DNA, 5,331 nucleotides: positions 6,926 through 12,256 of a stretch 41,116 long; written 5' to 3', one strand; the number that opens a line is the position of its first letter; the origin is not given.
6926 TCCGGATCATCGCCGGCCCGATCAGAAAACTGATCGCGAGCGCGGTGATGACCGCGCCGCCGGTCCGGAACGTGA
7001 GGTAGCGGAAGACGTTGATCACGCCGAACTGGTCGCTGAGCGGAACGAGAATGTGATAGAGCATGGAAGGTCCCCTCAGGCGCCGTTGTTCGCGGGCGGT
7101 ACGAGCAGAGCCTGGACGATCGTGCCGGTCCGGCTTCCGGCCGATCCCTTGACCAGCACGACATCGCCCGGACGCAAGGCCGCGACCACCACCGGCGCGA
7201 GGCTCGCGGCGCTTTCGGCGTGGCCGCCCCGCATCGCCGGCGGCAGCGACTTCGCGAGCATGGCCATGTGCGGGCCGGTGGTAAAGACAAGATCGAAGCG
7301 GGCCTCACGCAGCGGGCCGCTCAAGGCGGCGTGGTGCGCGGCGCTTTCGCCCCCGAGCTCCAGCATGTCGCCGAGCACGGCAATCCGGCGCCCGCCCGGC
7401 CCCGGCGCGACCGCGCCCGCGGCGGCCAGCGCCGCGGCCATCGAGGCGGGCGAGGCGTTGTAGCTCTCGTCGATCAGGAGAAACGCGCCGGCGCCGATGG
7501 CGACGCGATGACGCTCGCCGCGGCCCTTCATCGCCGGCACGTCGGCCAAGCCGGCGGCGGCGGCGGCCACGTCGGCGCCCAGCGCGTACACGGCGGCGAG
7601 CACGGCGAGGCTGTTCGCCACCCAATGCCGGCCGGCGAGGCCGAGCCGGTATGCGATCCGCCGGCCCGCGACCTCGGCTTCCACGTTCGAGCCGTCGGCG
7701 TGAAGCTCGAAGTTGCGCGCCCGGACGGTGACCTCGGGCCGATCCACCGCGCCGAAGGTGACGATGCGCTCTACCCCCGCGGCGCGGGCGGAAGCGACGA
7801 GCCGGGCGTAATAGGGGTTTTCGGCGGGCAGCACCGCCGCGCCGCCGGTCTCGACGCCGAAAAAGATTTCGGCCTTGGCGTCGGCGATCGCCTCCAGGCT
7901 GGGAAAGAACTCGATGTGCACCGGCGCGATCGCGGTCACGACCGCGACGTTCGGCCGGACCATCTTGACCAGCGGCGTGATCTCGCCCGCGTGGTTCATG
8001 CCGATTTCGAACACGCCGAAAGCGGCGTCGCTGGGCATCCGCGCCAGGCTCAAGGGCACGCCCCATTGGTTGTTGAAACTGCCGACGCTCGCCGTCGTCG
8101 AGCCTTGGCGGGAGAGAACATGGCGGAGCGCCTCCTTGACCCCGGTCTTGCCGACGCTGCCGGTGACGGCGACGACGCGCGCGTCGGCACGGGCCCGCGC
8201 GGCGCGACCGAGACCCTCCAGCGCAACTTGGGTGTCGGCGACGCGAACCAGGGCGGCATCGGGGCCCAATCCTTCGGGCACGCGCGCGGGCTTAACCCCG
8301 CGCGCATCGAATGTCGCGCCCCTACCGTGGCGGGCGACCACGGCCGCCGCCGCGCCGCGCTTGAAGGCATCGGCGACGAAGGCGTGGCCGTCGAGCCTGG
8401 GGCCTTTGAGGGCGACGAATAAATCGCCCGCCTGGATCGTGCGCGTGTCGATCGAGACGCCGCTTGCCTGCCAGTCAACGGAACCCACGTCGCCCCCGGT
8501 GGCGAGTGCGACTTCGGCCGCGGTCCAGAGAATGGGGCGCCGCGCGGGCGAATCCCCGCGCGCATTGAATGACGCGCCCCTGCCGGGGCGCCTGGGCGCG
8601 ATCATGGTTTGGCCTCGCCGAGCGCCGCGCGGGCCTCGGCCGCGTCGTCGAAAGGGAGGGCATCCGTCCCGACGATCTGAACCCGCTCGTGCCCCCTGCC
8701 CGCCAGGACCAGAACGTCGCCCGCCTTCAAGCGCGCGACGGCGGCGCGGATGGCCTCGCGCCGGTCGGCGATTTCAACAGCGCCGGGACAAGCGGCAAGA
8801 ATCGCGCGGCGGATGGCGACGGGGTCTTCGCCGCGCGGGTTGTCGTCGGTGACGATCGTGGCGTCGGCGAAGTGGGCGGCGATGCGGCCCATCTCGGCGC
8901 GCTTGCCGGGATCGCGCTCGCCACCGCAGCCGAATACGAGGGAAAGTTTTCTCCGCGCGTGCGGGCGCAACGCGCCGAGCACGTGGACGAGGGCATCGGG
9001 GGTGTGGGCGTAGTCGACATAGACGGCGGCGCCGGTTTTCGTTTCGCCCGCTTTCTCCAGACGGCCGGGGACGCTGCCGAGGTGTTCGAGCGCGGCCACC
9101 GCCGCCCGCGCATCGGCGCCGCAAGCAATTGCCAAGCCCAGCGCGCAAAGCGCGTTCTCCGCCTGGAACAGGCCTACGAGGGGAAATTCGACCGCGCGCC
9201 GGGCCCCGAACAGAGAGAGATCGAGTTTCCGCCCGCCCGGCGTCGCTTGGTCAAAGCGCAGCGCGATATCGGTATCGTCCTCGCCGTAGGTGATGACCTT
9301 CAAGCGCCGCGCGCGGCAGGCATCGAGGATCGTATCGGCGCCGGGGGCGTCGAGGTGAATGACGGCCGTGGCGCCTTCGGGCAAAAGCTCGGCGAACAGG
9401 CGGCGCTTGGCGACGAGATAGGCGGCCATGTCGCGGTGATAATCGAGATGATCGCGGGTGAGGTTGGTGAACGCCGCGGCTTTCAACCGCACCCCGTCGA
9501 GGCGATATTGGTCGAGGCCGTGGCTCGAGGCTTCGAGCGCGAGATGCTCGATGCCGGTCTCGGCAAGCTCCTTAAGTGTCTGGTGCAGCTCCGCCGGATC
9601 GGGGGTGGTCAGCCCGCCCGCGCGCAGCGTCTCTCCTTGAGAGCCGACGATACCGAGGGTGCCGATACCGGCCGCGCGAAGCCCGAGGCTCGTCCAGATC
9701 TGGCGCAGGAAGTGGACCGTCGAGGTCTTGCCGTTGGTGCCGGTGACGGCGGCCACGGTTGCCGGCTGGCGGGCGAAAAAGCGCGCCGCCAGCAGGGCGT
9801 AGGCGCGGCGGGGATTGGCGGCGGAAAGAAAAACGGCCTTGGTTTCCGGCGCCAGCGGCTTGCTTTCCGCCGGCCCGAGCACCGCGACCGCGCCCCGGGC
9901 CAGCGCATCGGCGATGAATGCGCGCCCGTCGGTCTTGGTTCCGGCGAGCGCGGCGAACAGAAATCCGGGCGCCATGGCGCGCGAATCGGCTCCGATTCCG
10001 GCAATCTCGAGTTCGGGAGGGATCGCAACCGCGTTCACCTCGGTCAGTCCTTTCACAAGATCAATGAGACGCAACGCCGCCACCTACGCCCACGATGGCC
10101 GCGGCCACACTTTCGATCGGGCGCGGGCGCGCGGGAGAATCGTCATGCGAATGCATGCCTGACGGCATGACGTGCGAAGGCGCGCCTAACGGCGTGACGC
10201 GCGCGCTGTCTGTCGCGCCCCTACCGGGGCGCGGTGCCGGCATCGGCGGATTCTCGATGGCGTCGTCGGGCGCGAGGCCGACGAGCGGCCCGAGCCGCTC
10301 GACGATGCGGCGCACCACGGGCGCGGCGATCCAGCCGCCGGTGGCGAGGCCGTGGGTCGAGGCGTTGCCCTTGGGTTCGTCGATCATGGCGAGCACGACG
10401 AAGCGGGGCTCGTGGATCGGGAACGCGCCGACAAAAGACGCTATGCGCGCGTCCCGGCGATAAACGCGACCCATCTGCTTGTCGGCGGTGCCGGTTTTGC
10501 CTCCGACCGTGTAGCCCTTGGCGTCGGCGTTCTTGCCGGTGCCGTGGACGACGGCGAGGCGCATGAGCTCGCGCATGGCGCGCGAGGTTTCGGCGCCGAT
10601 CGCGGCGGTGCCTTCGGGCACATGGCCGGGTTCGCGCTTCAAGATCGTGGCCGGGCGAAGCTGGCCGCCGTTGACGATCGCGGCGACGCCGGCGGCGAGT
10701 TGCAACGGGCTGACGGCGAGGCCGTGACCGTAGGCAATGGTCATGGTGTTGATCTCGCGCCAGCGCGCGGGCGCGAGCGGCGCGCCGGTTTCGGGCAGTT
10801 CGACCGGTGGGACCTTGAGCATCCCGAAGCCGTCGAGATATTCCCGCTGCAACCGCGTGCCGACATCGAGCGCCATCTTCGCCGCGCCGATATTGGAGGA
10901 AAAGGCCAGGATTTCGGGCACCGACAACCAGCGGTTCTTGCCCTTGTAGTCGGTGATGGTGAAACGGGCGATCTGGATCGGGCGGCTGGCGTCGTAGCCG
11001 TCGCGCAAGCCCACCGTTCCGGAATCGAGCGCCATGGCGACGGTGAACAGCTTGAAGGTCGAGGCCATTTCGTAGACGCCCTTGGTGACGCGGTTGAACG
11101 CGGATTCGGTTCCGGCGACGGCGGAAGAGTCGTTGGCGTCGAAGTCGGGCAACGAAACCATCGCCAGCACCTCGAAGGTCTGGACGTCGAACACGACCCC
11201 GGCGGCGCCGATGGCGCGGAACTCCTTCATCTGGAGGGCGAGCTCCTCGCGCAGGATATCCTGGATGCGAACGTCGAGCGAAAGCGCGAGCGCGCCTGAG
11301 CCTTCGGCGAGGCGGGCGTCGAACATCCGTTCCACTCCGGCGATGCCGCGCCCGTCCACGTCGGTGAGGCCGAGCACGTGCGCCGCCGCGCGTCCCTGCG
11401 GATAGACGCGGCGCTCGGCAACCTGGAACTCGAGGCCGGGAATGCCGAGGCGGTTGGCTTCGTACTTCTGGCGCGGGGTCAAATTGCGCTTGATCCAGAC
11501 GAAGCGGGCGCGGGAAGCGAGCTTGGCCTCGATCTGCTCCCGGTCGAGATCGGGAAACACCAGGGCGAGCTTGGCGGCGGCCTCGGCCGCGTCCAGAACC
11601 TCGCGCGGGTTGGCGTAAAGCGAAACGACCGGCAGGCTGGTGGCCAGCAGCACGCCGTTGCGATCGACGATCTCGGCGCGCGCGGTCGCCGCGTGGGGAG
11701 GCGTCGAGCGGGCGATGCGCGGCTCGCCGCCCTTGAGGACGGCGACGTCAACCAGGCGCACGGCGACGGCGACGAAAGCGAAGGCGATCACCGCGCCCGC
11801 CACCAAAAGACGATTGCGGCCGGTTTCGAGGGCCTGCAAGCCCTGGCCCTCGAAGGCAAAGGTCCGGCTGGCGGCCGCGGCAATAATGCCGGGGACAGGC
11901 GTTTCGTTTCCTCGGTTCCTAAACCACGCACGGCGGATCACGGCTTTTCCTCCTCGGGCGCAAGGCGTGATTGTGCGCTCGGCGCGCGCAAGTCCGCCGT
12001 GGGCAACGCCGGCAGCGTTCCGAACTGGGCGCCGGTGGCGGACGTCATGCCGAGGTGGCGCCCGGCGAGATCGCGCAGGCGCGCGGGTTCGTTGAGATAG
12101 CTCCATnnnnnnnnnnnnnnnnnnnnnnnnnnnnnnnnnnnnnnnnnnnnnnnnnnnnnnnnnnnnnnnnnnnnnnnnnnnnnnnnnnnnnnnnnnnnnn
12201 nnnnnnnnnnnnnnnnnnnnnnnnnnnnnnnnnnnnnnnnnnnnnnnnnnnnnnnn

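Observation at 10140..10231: A second module (RVTP.G.HSHD[D/E]) forms the termini of MurG, FtsI and a CoxL-like subunit; the ftsI copy is a composite linking both modules into one family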

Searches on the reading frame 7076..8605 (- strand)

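Call 15: search_protein_families(library=ncbifam, proteins=[window:7076-8605:-])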
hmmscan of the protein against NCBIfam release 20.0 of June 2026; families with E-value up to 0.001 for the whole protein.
window:7076-8605:- (509 aa): 19 families
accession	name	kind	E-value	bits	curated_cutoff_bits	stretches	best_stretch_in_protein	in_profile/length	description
NF010693.0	PRK14093.1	equivalog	4.2e-169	563.2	544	1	24-500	4-464/479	UDP-N-acetylmuramoylalanyl-D-glutamyl-2,6-diaminopimelate--D-alanyl-D-alanine ligase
TIGR01143.1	murF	subfamily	4.1e-112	375.2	288.6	1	52-500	1-418/418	UDP-N-acetylmuramoyl-tripeptide--D-alanyl-D-alanine ligase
NF008896.0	PRK11929.1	equivalog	8.8e-104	348.2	1023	1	44-501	524-957/965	bifunctional UDP-N-acetylmuramoyl-L-alanyl-D-glutamate--2,6-diaminopimelate ligase MurE/UDP-N-acetylmuramoyl-tripeptide--D-alanyl-D-alanine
NF008041.0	PRK10773.1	equivalog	4.1e-75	253.2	551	1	30-500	7-447/453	UDP-N-acetylmuramoyl-tripeptide--D-alanyl-D-alanine ligase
NF008897.0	PRK11930.1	equivalog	2.9e-53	181.1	804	1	42-496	19-449/822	bifunctional UDP-N-acetylmuramoyl-tripeptide:D-alanyl-D-alanine ligase/alanine racemase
NF001124.0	PRK00139.1-2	equivalog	5.5e-37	127.7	476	2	214-412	195-384/500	UDP-N-acetylmuramoyl-L-alanyl-D-glutamate--2,6-diaminopimelate ligase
TIGR01085.1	murE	subfamily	1.1e-28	100.4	257.3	1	46-400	3-356/472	UDP-N-acetylmuramyl-tripeptide synthetase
NF001126.0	PRK00139.1-4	equivalog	2.9e-27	95.3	373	2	44-180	20-142/486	UDP-N-acetylmuramoyl-L-alanyl-D-glutamate--2,6-diaminopimelate ligase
NF001123.0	PRK00139.1-1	equivalog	1.5e-21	76.6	586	2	48-179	21-144/493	UDP-N-acetylmuramoyl-L-alanyl-D-glutamate--2,6-diaminopimelate ligase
TIGR01082.1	murC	equivalog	5.2e-20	71.9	335.1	1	141-408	99-348/449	UDP-N-acetylmuramate--L-alanine ligase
TIGR01087.1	murD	equivalog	3.1e-13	49.6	211.95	1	136-395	98-337/441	UDP-N-acetylmuramoyl-L-alanine--D-glutamate ligase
NF053645.1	pMurC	equivalog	3.2e-10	39.3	560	1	140-288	100-247/492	pseudomurein biosynthesis peptide ligase pMurC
NF010628.0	PRK14022.1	equivalog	4.1e-08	32.4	536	1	213-382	196-349/483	UDP-N-acetylmuramoyl-L-alanyl-D-glutamate--L-lysine ligase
TIGR01081.1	mpl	equivalog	5.5e-08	32.2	388.7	1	141-491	101-435/448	UDP-N-acetylmuramate:L-alanyl-gamma-D-glutamyl-meso-diaminopimelate ligase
NF010623.0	PRK14016.1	subfamily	1.7e-06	26.5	877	1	219-412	567-766/871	cyanophycin synthetase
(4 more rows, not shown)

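Call 16: search_protein_families(library=pfam, proteins=[window:7076-8605:-])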
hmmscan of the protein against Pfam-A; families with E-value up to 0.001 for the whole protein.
window:7076-8605:- (509 aa): 3 families
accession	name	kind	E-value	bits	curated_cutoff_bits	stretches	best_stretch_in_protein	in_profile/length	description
PF08245.18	Mur_ligase_M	-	2e-45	155.7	24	1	147-339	1-200/200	Mur ligase middle domain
PF02875.26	Mur_ligase_C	-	1e-15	59.1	28.4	1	375-488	12-126/127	Mur ligase, glutamate ligase domain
PF01225.30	Mur_ligase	-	3.3e-08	34.2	21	1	48-97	3-57/95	Mur ligase family, catalytic domain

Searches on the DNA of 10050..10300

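Call 56: search_rna_families(source=window, start=10050, end=10300, threshold=evalue, max_evalue=10)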
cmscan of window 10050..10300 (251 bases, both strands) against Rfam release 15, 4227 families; matches with E-value up to 10: 6.
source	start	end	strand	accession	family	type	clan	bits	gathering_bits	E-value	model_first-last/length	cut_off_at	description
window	10200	10268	+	RF02989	gntR-DTE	Gene; sRNA;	-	15.7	63.6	1.3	1-119/119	no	gntR-DTE RNA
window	10212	10275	+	RF02240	Xoo1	Gene; sRNA;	-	14.4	70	4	1-95/95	no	Xanthomonadaceae sRNA Xoo1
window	10212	10252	+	RF02927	Actino-ugpB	Gene; sRNA;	-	13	42.5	6.7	1-61/61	no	Actino-ugpB RNA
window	10092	10148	-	RF01668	P10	Gene; sRNA;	-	11.9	37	3.7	1-72/72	no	Pseudomonas sRNA P10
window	10103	10156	-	RF02228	sX9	Gene; sRNA;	-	11.8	44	7.9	1-76/76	no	Xanthomonas sRNA sX9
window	10138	10269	+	RF00261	IRES_L-myc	Cis-reg; IRES;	-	10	60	8.8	1-221/221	no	L-myc internal ribosome entry site (IRES)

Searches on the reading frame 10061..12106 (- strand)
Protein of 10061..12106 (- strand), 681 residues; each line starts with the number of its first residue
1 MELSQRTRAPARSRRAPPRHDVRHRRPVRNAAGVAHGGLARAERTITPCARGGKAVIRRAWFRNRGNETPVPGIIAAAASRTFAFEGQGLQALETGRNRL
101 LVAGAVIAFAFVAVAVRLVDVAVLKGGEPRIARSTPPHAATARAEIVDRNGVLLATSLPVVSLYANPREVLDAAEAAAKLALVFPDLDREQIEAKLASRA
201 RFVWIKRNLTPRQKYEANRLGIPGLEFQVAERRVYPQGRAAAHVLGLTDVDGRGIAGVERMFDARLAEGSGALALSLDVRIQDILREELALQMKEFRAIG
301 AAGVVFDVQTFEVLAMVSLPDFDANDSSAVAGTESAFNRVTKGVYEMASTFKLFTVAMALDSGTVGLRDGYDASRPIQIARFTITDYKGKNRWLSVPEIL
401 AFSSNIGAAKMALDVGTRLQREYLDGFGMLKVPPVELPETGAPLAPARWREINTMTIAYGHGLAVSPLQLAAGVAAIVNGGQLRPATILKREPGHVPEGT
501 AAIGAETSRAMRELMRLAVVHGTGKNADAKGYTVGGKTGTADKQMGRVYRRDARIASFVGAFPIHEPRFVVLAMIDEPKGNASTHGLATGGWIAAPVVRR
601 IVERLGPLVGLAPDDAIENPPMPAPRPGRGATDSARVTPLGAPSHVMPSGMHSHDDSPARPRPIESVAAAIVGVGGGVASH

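Call 15: search_protein_families(library=ncbifam, proteins=[window:10061-12106:-])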
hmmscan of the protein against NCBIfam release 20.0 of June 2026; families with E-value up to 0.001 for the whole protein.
window:10061-12106:- (681 aa): 14 families
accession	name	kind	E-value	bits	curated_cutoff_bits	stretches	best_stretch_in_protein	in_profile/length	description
NF053573.1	PBP2_PenA_Neis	exception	1.1e-76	258.6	1105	2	273-613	235-568/572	peptidoglycan D,D-transpeptidase PBP2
TIGR02214.1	spoVD_pbp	equivalog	2.8e-65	220.9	688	2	272-615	212-564/636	stage V sporulation protein D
NF011685.0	PRK15105.1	subfamily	1.9e-59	201.8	737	2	272-606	231-558/588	peptidoglycan glycosyltransferase FtsI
TIGR03423.1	pbp2_mrdA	equivalog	4.4e-50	170.8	455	2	265-604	221-589/593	penicillin-binding protein 2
TIGR02074.1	PBP_1a_fam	subfamily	1.8e-19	69.9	508.75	1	270-550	223-486/535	PBP1A family penicillin-binding protein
NF038271.1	strep_PBP2X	exception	5.8e-19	67.8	1050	1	274-483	260-474/750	penicillin-binding protein PBP2X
NF051842.1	PBP4_5_Efaec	equivalog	8.8e-19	67.3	700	2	298-586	353-656/668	penicillin-binding protein PBP4(5)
NF008061.0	PRK10795.1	equivalog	4.4e-14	52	962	2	272-489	250-485/634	peptidoglycan DD-transpeptidase MrdA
NF051885.1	tranpepglycosPbpC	equivalog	2.6e-10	39.5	900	1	279-542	300-545/632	multimodular transpeptidase-transglycosylase PbpC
NF000237.1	MECA_PBP2A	equivalog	7.9e-08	31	750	1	273-547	324-607/668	PBP2a family beta-lactam-resistant peptidoglycan transpeptidase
NF038276.1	strep_PBP2A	exception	2.7e-07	29.2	1100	1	453-553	483-591/716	penicillin-binding protein PBP2A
NF033378.1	MECD_PBP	exception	1.5e-05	23.5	1450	0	272-561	326-629/678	PBP2a family beta-lactam-resistant peptidoglycan transpeptidase MecD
NF038272.1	strep_PBP1A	exception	0.00059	18.2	1075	1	393-543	416-561/658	penicillin-binding protein PBP1A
NF000407.1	MECC_PBP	exception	0.00071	17.9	1500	0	267-547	315-604/665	PBP2a family beta-lactam-resistant peptidoglycan transpeptidase MecC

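Call 16: search_protein_families(library=pfam, proteins=[window:10061-12106:-])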
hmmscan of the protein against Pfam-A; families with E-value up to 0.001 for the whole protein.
window:10061-12106:- (681 aa): 2 families
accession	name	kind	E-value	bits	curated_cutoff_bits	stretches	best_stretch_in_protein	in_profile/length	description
PF00905.27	Transpeptidase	-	2.9e-52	178.2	22.1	1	303-602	3-298/299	Penicillin binding protein transpeptidase domain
PF03717.20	PBP_dimer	-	2.9e-16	60.9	24.4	1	142-248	5-123/180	Penicillin-binding Protein dimerisation domain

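Call 23: find_homologous_proteins(query=window:10061-12106:-, max_evalue=1e-50)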
Query window:10061-12106:- (681 aa): 5502 proteins with E <= 1e-50 among 8000 candidates; the best 120 are listed.
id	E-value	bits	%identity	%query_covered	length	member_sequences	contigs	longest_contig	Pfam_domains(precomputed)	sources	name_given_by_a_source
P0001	0.0e+0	1360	100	92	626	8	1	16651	PF03717.21,PF00905.28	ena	-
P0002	0.0e+0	1130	84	92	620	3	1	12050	PF03717.21,PF00905.28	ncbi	-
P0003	0.0e+0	1087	85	83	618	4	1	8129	PF03717.21,PF00905.28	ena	-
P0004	0.0e+0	1077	82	91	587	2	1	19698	PF03717.21,PF00905.28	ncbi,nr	ncbi:MAG: penicillin-binding protein 2 [Rhodospirillales bacterium]|nr:penicillin-binding protein 2 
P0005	0.0e+0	1062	88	80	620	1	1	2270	PF03717.21,PF00905.28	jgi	jgi:cell division protein FtsI (penicillin-binding protein 3)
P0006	0.0e+0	1049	88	80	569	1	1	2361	PF03717.21,PF00905.28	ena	-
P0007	0.0e+0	1028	88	80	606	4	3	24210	PF03717.21,PF00905.28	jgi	-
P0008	0.0e+0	1023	83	85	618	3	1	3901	PF03717.21,PF00905.28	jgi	jgi:cell division protein FtsI (penicillin-binding protein 3)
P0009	0.0e+0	1022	85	80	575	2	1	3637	PF03717.21,PF00905.28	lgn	-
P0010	0.0e+0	1021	85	80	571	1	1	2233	PF03717.21,PF00905.28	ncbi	-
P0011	0.0e+0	1015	82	84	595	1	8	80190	PF03717.21,PF00905.28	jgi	jgi:cell division protein FtsI (penicillin-binding protein 3)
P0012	0.0e+0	1011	86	80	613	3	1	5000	PF03717.21,PF00905.28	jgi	-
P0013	1.9e-293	993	82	81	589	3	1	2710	PF03717.21,PF00905.28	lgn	-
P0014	5.4e-292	988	83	80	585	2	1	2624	PF03717.21,PF00905.28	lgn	-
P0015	2.0e-287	973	81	80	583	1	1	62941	PF03717.21,PF00905.28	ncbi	-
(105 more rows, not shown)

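Call 26: find_encoding_contigs(protein=P0002, flank=10000, max_places=2)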
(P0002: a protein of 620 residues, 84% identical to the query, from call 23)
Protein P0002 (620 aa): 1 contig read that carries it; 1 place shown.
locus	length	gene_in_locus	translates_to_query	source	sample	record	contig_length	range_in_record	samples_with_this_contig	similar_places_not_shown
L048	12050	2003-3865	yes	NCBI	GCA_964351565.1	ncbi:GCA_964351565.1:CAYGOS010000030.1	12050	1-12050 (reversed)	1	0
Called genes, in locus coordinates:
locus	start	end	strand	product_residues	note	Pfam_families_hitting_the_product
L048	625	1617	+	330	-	PF01795:Methyltransf_5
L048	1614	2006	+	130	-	-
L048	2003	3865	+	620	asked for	PF03717:PBP_dimer, PF00905:Transpeptidase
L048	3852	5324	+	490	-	PF01225:Mur_ligase, PF08245:Mur_ligase_M, PF02875:Mur_ligase_C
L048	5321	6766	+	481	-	PF01225:Mur_ligase, PF08245:Mur_ligase_M, PF02875:Mur_ligase_C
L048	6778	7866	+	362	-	PF00953:Glycos_transf_4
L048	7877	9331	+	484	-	PF08245:Mur_ligase_M, PF02875:Mur_ligase_C (faint)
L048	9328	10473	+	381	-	PF01098:FTSW_RODA_SPOVE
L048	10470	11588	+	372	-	PF03033:Glyco_transf_28, PF04101:Glyco_tran_28_C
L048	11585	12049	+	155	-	?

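Call 27: find_encoding_contigs(protein=P0004, flank=10000, max_places=2)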
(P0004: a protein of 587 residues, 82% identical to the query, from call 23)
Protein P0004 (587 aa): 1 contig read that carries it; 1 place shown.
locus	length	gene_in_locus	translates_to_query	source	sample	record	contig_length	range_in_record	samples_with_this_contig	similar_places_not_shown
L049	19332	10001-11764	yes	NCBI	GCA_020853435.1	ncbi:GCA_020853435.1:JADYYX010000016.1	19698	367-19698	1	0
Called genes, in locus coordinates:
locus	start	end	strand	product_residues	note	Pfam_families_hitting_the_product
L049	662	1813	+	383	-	PF13433:Peripla_BP_5, PF13458:Peripla_BP_6, PF01094:ANF_receptor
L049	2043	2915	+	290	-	PF02653:BPD_transp_2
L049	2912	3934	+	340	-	PF02653:BPD_transp_2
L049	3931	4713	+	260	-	PF00005:ABC_tran, PF13304:AAA_21 (weak), PF12399:BCA_ABC_TP_C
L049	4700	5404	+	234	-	PF00005:ABC_tran, PF13304:AAA_21 (weak)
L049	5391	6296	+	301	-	PF00892:EamA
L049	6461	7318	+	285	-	PF12570:DUF3750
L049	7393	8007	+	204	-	PF01510:Amidase_2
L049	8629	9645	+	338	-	PF01795:Methyltransf_5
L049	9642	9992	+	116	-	-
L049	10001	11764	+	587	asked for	PF03717:PBP_dimer, PF00905:Transpeptidase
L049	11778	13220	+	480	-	PF01225:Mur_ligase, PF08245:Mur_ligase_M, PF02875:Mur_ligase_C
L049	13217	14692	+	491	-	PF01225:Mur_ligase, PF08245:Mur_ligase_M, PF02875:Mur_ligase_C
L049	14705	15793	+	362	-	PF10555:MraY_sig1 (weak), PF00953:Glycos_transf_4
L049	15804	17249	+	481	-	PF08245:Mur_ligase_M, PF02875:Mur_ligase_C (faint)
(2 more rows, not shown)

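Call 32: find_encoding_contigs(protein=P0003, flank=6000, max_places=1)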
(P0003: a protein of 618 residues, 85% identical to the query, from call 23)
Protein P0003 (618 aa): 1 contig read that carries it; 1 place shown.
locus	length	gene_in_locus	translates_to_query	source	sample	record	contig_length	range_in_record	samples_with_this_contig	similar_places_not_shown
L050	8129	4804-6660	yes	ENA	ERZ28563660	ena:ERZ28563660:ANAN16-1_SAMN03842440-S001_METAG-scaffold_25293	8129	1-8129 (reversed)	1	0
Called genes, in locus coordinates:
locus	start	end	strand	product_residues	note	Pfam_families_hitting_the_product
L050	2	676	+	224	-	?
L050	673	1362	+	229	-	PF01510:Amidase_2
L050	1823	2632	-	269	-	PF22322:DUF6973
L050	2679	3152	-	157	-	-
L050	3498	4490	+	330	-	PF01795:Methyltransf_5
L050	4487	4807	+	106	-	-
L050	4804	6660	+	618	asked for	PF03717:PBP_dimer, PF00905:Transpeptidase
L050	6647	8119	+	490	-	PF01225:Mur_ligase, PF08245:Mur_ligase_M, PF02875:Mur_ligase_C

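Call 33: find_encoding_contigs(protein=P0008, flank=3000, max_places=1)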
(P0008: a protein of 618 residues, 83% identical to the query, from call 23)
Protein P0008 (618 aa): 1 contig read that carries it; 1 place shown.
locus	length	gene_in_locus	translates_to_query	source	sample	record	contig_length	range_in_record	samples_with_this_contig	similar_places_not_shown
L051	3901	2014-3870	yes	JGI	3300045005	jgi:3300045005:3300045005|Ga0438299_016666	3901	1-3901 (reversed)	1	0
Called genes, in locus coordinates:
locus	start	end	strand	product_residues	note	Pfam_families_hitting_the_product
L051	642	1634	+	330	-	PF01795:Methyltransf_5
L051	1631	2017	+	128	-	-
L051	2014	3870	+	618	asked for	PF03717:PBP_dimer, PF00905:Transpeptidase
